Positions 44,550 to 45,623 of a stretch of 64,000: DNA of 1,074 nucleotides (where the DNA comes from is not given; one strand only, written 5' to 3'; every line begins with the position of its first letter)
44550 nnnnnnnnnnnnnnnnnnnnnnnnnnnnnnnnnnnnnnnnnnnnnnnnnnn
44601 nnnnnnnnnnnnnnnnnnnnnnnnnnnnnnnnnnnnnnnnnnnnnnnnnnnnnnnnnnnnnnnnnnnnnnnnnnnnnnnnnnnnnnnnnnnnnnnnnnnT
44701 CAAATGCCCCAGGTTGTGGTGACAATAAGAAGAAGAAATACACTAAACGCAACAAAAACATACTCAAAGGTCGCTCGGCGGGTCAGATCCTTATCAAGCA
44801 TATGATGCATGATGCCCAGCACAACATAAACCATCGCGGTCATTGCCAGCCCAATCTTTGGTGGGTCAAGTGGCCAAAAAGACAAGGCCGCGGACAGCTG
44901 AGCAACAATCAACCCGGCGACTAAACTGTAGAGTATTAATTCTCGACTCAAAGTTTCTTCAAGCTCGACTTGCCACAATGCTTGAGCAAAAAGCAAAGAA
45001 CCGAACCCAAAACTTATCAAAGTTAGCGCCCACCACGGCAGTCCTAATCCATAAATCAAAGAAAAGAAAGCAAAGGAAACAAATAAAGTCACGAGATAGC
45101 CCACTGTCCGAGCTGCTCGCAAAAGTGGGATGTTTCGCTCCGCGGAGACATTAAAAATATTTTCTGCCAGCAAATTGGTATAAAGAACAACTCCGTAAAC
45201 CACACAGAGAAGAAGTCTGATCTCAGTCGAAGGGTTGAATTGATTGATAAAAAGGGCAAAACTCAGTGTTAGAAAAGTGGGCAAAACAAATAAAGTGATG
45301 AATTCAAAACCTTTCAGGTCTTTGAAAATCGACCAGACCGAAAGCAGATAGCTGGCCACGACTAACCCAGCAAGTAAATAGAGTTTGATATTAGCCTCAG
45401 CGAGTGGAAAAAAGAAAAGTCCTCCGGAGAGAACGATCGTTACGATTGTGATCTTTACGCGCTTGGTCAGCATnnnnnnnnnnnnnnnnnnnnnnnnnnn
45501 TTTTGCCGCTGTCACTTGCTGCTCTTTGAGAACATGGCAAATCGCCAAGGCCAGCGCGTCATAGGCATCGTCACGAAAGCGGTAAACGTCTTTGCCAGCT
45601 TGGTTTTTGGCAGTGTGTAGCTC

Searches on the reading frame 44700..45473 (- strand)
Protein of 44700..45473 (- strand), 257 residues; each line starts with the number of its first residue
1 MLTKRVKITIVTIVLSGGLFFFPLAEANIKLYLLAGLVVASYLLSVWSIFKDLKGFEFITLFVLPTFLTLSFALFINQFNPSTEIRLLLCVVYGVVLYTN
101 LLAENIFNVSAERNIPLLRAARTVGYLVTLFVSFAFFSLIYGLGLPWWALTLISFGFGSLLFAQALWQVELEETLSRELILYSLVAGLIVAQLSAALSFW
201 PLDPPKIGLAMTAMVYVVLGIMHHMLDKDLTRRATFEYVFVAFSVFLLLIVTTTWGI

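Call 20: search_protein_families(library=pfam, proteins=[window:44700-45473:-], max_evalue=0.001)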
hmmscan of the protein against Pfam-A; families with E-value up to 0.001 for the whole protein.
window:44700-45473:- (257 aa): 1 family
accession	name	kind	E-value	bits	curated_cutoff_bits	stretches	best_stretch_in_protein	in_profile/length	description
PF18900.5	DUF5656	-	2.8e-15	56.8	23.3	1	28-250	23-237/242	Protein of unknown function (DUF5656)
